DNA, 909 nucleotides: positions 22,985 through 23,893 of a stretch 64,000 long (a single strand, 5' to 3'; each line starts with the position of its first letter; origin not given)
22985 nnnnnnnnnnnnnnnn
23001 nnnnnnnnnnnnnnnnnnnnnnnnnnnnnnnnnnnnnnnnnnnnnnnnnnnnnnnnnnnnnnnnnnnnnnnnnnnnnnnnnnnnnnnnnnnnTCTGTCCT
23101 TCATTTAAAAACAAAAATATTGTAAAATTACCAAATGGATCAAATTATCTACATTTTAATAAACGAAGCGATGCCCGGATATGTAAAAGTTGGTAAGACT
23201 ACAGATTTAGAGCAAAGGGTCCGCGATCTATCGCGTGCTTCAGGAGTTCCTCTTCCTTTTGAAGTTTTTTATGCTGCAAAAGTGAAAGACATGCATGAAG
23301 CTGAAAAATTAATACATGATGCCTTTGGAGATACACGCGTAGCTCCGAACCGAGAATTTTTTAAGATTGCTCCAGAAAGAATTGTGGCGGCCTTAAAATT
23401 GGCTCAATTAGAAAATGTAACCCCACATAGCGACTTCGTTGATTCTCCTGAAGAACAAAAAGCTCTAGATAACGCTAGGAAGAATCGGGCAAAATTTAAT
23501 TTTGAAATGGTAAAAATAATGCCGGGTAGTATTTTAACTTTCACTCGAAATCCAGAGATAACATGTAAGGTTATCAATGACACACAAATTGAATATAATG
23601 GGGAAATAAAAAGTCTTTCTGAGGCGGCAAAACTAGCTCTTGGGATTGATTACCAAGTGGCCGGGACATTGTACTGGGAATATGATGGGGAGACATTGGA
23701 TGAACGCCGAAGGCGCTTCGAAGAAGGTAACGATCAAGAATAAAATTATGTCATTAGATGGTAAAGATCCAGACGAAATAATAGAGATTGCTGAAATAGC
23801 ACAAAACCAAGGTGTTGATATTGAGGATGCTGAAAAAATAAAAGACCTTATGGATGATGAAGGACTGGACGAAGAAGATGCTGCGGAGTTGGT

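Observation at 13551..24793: Prophage-borne defense island: Fic, Type III R-M, SIR2-HerA and an uncharacterised nuclease/peptidase tail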

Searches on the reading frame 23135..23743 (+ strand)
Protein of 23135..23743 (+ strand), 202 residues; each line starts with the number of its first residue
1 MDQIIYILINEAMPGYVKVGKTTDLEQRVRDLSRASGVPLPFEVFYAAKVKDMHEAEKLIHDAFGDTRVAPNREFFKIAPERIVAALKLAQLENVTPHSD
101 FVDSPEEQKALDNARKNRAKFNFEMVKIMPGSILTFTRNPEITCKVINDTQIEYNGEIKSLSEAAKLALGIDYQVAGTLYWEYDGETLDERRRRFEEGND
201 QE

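Call 4: search_protein_families(library=pfam, proteins=[window:23135-23743:+], max_evalue=0.01)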
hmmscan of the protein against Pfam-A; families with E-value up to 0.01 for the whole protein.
window:23135-23743:+ (202 aa): 2 families
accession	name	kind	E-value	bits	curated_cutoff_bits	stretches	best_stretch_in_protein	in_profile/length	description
PF10544.15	T5orf172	-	5.9e-18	65.7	20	1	4-88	2-98/101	T5orf172 domain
PF13455.12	MUG113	-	5.6e-15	56.1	22.3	1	17-88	1-71/73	Meiotically up-regulated gene 113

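Call 5: search_protein_families(library=padloc, proteins=[window:23135-23743:+], max_evalue=0.01)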
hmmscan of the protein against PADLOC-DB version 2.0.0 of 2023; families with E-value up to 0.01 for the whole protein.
window:23135-23743:+ (202 aa): 6 families
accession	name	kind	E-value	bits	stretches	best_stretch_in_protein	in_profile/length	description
PDLC05041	PDC-S57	-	1.6e-69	231.8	1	2-197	5-208/212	-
PDLC05043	PDC-S57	-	4.8e-49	164.9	1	2-197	4-218/221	-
PDLC05042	PDC-S57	-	1.3e-12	45.9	1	5-124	10-144/245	-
PDLC05040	PDC-S57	-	2.5e-09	35.4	1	4-142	5-137/229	-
PDLC03977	PD-Lambda-1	-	5e-05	20.4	1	18-106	373-461/496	-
PDLC03976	PD-Lambda-1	-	0.00015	18.8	1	18-90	374-450/491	-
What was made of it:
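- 23135..23743 (+): T5orf172 (GIY-YIG-like) protein, the PADLOC candidate single-gene system PDC-S57. It is an insertion between the nuclease and the acidic protein. Pfam T5orf172 6e-18; PADLOC PDC-S57 1.6e-69 over 2-197 (calls 4, 5).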

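Call 16: find_encoding_contigs(protein=window:23135-23743:+, flank=10000, max_places=8)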
Protein window:23135-23743:+ (202 aa): 20 contigs read that carry it; 8 places shown.
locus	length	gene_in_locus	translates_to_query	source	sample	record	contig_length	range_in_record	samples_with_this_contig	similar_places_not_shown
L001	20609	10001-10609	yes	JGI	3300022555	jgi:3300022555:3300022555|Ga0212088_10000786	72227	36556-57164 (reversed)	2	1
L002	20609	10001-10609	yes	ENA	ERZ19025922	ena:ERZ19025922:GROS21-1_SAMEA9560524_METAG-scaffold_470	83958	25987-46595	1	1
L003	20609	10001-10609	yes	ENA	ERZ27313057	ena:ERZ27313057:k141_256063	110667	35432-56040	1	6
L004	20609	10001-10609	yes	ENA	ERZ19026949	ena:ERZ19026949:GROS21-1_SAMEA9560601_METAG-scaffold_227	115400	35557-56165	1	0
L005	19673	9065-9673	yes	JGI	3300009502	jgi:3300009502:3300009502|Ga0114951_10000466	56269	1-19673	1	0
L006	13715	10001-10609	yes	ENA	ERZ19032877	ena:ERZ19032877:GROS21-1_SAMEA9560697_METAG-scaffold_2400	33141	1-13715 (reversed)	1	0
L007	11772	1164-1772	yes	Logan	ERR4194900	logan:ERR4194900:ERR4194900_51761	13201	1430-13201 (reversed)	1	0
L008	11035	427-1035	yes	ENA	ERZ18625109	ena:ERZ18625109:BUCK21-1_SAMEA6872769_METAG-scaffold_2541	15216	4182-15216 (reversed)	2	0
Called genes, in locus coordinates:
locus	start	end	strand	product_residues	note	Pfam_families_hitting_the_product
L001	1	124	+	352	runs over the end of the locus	-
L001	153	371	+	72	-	-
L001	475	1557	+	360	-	PF02661:Fic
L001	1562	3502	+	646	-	PF01555:N6_N4_Mtase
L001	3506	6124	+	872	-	PF04851:ResIII, PF00270:DEAD, PF19778:RE_endonuc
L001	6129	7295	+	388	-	PF13289:SIR2_2 (weak)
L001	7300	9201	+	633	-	PF01935:DUF87, PF04851:ResIII (faint)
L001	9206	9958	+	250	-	PF12705:PDDEXK_1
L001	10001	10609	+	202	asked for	PF10544:T5orf172, PF13455:MUG113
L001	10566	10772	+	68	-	-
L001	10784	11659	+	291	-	PF00574:CLP_protease (faint), PF25145:NfeD1b_N (weak), PF01343:Peptidase_S49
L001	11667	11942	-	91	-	-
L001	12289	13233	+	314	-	PF00589:Phage_integrase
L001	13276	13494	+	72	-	-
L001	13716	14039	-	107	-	-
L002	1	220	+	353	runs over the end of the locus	-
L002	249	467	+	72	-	-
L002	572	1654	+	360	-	PF02661:Fic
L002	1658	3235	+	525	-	PF12161:HsdM_N, PF02384:N6_Mtase, PF01170:UPF0020 (weak)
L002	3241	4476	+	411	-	PF01420:Methylase_S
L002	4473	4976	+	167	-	PF08937:ThsB_TIR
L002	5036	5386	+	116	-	-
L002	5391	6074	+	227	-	-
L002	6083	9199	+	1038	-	PF04313:HSDR_N, PF04851:ResIII, PF18766:SWI2_SNF2, PF22679:T1R_D3-like, PF11867:T1RH-like_C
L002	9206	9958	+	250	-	PF12705:PDDEXK_1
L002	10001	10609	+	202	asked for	PF10544:T5orf172, PF13455:MUG113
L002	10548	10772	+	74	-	-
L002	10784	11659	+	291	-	PF00574:CLP_protease (faint), PF25145:NfeD1b_N (weak), PF01343:Peptidase_S49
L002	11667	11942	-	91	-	-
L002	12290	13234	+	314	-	PF00589:Phage_integrase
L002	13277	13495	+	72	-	-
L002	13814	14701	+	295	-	PF01522:Polysacc_deac_1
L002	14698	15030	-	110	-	-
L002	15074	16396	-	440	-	PF01551:Peptidase_M23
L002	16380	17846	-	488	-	PF00749:tRNA-synt_1c, PF19269:Anticodon_2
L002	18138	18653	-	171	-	PF23951:DUF7282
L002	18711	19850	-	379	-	PF03033:Glyco_transf_28, PF04101:Glyco_tran_28_C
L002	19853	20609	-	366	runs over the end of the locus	PF01098:FTSW_RODA_SPOVE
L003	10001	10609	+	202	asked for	PF10544:T5orf172, PF13455:MUG113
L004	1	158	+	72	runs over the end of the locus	-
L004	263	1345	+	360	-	PF02661:Fic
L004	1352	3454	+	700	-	PF01555:N6_N4_Mtase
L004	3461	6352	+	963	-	PF04851:ResIII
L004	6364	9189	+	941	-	PF13476:AAA_23 (weak)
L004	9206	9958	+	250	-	PF12705:PDDEXK_1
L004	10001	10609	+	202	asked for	PF10544:T5orf172, PF13455:MUG113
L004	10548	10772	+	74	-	-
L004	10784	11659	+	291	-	PF00574:CLP_protease (faint), PF25145:NfeD1b_N (weak), PF01343:Peptidase_S49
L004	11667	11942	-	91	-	-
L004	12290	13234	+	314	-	PF00589:Phage_integrase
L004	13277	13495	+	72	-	-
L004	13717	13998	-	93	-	-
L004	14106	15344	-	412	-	PF01551:Peptidase_M23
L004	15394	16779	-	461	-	PF00749:tRNA-synt_1c, PF19269:Anticodon_2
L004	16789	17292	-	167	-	PF23951:DUF7282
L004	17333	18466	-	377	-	PF03033:Glyco_transf_28, PF04101:Glyco_tran_28_C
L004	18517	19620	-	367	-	PF01098:FTSW_RODA_SPOVE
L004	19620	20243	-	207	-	PF04079:SMC_ScpB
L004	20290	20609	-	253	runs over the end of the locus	PF02616:SMC_ScpA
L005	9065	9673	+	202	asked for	PF10544:T5orf172, PF13455:MUG113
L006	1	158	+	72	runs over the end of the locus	-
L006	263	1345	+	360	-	PF02661:Fic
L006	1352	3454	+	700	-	PF01555:N6_N4_Mtase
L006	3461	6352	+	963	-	PF04851:ResIII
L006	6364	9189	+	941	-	PF13476:AAA_23 (weak)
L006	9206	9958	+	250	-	PF12705:PDDEXK_1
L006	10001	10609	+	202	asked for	PF10544:T5orf172, PF13455:MUG113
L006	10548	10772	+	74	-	-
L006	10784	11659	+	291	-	PF00574:CLP_protease (faint), PF25145:NfeD1b_N (weak), PF01343:Peptidase_S49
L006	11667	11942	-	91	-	-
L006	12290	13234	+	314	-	PF00589:Phage_integrase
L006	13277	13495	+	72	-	-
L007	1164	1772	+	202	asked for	PF10544:T5orf172, PF13455:MUG113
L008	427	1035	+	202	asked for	PF10544:T5orf172, PF13455:MUG113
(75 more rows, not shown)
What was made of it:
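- Host genes lie downstream (call 16).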

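Call 22: search_protein_families(library=padloc, proteins=[L002:1658-3235:+, L002:3241-4476:+, L002:4473-4976:+, L002:5036-5386:+, L002:5391-6074:+, L002:6083-9199:+, L004:1352-3454:+, L004:3461-6352:+, L004:6364-9189:+], max_evalue=0.001)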
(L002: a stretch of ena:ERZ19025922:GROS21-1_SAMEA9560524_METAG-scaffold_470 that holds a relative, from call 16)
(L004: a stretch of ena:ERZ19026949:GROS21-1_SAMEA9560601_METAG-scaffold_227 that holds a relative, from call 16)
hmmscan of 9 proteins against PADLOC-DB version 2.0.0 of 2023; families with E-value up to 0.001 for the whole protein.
L002:1658-3235:+ (525 aa): 31 families (the best 25 are shown)
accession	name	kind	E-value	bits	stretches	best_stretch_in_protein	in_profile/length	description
PDLC03035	MTase_I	-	5.5e-185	614.6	2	4-447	5-435/653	Type I methyltransferase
PDLC03019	MTase_I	-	1.9e-98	328.9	1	9-517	8-495/932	Type I methyltransferase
PDLC03240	MTase_II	-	5e-80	267.7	1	9-524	8-510/511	Type II methyltransferase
PDLC03031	MTase_I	-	3.1e-67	225.5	1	8-482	7-486/834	Type I methyltransferase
PDLC03022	MTase_I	-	4.8e-55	185.3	1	5-489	2-483/857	Type I methyltransferase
PDLC03027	MTase_I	-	5.9e-54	181.8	1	70-489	41-446/810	Type I methyltransferase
PDLC03021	MTase_I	-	4.9e-49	165.5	1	136-516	121-488/491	Type I methyltransferase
PDLC03029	MTase_I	-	2.4e-45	153.2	1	2-454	2-462/661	Type I methyltransferase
PDLC03039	MTase_I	-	8.7e-45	151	1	7-516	5-482/708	Type I methyltransferase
PDLC03033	MTase_I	-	2.2e-41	140.5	1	124-524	146-538/541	Type I methyltransferase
PDLC03038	MTase_I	-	1.8e-39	133.3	1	5-449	5-429/896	Type I methyltransferase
PDLC03028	MTase_I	-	3.3e-38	129.4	1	7-505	727-1217/1236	Type I methyltransferase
PDLC04134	mad2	-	3.4e-38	129.7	1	3-445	135-489/492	mads_2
PDLC03026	MTase_I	-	2e-35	120.9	1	6-478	3-437/487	Type I methyltransferase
PDLC03032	MTase_I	-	8.8e-31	104.8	1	70-444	41-412/1001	Type I methyltransferase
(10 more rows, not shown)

L002:3241-4476:+ (411 aa): 114 families (the best 25 are shown)
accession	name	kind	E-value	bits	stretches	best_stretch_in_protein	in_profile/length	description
PDLC03089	Specificity_I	-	1.7e-60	203.4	3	11-204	4-195/446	Type I specificity subunit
PDLC03154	Specificity_I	-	5.6e-60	202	1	12-409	4-396/406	Type I specificity subunit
PDLC03068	Specificity_I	-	4.8e-50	168.9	3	11-207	3-195/403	Type I specificity subunit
PDLC03087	Specificity_I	-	3.3e-48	162.6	2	7-196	10-199/418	Type I specificity subunit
PDLC03086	Specificity_I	-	4.4e-48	162.4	2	13-204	4-200/458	Type I specificity subunit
PDLC03100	Specificity_I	-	2.1e-43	147.3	2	5-202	189-387/392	Type I specificity subunit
PDLC03168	Specificity_I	-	1.2e-42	144.9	2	12-204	5-192/459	Type I specificity subunit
PDLC03099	Specificity_I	-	2.3e-41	140.3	3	215-410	206-394/405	Type I specificity subunit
PDLC04137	mad5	-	2.9e-41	140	1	11-395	2-387/392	mads_5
PDLC03079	Specificity_I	-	7.4e-39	132.2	2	7-172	25-178/470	Type I specificity subunit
PDLC03107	Specificity_I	-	1.3e-37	127.8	2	12-205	3-190/392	Type I specificity subunit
PDLC03172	Specificity_I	-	1.9e-37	127.4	2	78-206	70-199/431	Type I specificity subunit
PDLC03078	Specificity_I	-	3.4e-37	126.9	1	12-368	18-384/419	Type I specificity subunit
PDLC03178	Specificity_I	-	1.2e-35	121.7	2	9-203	216-410/411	Type I specificity subunit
PDLC03169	Specificity_I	-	3.1e-35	120.4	2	8-184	217-395/461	Type I specificity subunit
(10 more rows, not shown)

L002:4473-4976:+ (167 aa): 5 families
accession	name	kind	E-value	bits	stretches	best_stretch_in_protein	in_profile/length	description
PDLC00433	ThsB1|ThsB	-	1.4e-67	224.8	1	5-166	2-163/164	TIR-like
PDLC04688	PDC-M50B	-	2e-62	208.2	1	5-166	2-161/162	-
PDLC00431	ThsB1|ThsB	-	4e-55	184.6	1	5-165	2-161/162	TIR-like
PDLC00418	ThsB1|ThsB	-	8.8e-07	26.9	1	44-105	44-106/155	TIR-like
PDLC00429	ThsB1|ThsB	-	5.3e-05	21.3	1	49-107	51-111/167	TIR-like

L002:5036-5386:+ (116 aa): 4 families
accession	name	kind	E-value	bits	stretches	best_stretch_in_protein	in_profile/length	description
PDLC04686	PDC-M50A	-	1.4e-34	117.2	1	1-113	19-129/134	-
PDLC04685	PDC-M50A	-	1.1e-25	88.3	1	1-114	19-127/130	-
PDLC04684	PDC-M50A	-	1.8e-16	59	1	1-110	28-135/159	-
PDLC04687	PDC-M50A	-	3.9e-12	44.4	1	1-111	26-134/144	-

L002:5391-6074:+ (227 aa): 2 families
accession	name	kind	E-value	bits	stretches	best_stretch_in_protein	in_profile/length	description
PDLC00428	ThsB1|ThsB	-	1.6e-75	252.2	1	5-225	2-218/219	TIR-like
PDLC00438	ThsB1|ThsB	-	1.5e-13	49.2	1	39-225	19-205/206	TIR-like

L002:6083-9199:+ (1038 aa): 9 families
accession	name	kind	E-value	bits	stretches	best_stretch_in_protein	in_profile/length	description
PDLC03040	REase_I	-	9.4e-179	594.4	1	8-1012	8-1000/1029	Type I restriction enzyme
PDLC03044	REase_I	-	1e-77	260.1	1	58-914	49-922/1034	Type I restriction enzyme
PDLC03041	REase_I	-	1.2e-72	243.4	2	237-743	285-777/1099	Type I restriction enzyme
PDLC03048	REase_I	-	1.3e-51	173.8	1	106-983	81-942/976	Type I restriction enzyme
PDLC03046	REase_I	-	2.4e-21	73.5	1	131-723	119-759/1025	Type I restriction enzyme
PDLC03045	REase_I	-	1.2e-14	51.2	1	147-695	136-683/995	Type I restriction enzyme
PDLC02704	PbeA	-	4.1e-08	30.2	1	293-510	273-505/682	PbeA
PDLC03043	REase_I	-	1.8e-07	28.6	1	118-283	123-289/313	Type I restriction enzyme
PDLC03047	REase_I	-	8.7e-07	25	1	588-684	604-704/1107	Type I restriction enzyme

L004:1352-3454:+ (700 aa): 49 families (the best 25 are shown)
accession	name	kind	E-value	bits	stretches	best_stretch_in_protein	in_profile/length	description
PDLC03633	MTase_III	-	4.6e-67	225.1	2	72-254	75-246/616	Type III methyltransferase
PDLC03354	MTase_II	-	1.2e-60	203.7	1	74-426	60-388/425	Type II methyltransferase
PDLC03644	MTase_III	-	2.3e-49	166.6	1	70-420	34-393/542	Type III methyltransferase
PDLC03638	MTase_III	-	6.2e-46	155.1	1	162-419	431-676/816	Type III methyltransferase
PDLC03636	MTase_III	-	6.6e-45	151.9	3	164-255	98-191/575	Type III methyltransferase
PDLC03634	MTase_III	-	1.6e-44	150.9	1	6-394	22-424/621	Type III methyltransferase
PDLC03300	MTase_II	-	4.4e-40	135.6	2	103-245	29-170/302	Type II methyltransferase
PDLC03635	MTase_III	-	4.1e-38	129.5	2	162-264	268-377/708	Type III methyltransferase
PDLC03632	MTase_III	-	4.1e-34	115.8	2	38-242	127-322/983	Type III methyltransferase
PDLC03339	MTase_II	-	2e-33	113.7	2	90-253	7-151/399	Type II methyltransferase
PDLC03641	MTase_III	-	3.5e-33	113.1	1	75-442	105-473/657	Type III methyltransferase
PDLC03371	MTase_II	-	1.2e-26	91.8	2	349-424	180-256/260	Type II methyltransferase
PDLC03642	MTase_III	-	9.6e-24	81.9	1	99-395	99-378/528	Type III methyltransferase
PDLC03640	MTase_III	-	6.9e-23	78.8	2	75-238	44-199/654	Type III methyltransferase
PDLC03637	MTase_III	-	5.8e-22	76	1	99-395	138-434/513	Type III methyltransferase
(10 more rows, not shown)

L004:3461-6352:+ (963 aa): 6 families
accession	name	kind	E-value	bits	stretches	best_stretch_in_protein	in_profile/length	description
PDLC03648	REase_III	-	2.1e-28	96.9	2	278-535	124-356/871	Type III restriction enzyme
PDLC03649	REase_III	-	4.6e-06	22.8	1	476-533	483-538/973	Type III restriction enzyme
PDLC03647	REase_III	-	1.6e-05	21.3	0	478-532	497-549/989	Type III restriction enzyme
PDLC02707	PbeA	-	6e-05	19.8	0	110-138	273-295/672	PbeA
PDLC02704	PbeA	-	0.00019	18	0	110-149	275-312/682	PbeA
PDLC03042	REase_I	-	0.00031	16.2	1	479-532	776-829/1170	Type I restriction enzyme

L004:6364-9189:+ (941 aa): 2 families
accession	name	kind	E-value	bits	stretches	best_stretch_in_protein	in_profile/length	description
PDLC02208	Ppl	-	1.3e-22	77.8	2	466-935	437-890/894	-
PDLC04135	mad3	-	3e-06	25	1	333-911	6-354/374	mads_3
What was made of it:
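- Annotation of the replacements: Type I R-M plus ThsB-like TIR and PDC-M50A in one; MTase_III, REase_III-like and Ppl in the other (call 22).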

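Call 31: search_protein_families(library=ncbifam, proteins=[window:23135-23743:+], max_evalue=0.01)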
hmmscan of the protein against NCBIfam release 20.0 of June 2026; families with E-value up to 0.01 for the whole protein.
window:23135-23743:+ (202 aa): 0 families

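Call 36: find_related_loci(query=window:23135-23743:+, collection=viral_contigs, flank=6000)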
Query window:23135-23743:+ (202 aa) in viral_contigs; peptide patterns used: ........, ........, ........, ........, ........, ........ (x = any residue, [..] = any of these).
10 stretches matched a pattern; 2 encode a relative of the query (tblastn E <= 1e-3); 2 distinct loci.
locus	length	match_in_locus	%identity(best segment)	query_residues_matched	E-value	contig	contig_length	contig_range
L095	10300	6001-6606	78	1-202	8e-109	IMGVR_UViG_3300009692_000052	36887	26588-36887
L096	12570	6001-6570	44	4-188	8e-42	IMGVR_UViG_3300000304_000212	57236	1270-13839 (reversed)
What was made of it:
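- Tried and rejected: The scan with T5orf172 found only two loci (call 36).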

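Call 72: search_protein_families(library=pfam, proteins=[window:23135-23740:+], max_evalue=10)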
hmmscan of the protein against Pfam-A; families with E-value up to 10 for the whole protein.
window:23135-23740:+ (202 aa): 3 families
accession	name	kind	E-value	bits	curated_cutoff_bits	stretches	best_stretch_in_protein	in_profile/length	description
PF10544.15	T5orf172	-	5.9e-18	65.7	20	1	4-88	2-98/101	T5orf172 domain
PF13455.12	MUG113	-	5.6e-15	56.1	22.3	1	17-88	1-71/73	Meiotically up-regulated gene 113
PF01541.30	GIY-YIG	-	0.11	13.3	22.6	1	4-32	3-30/78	GIY-YIG catalytic domain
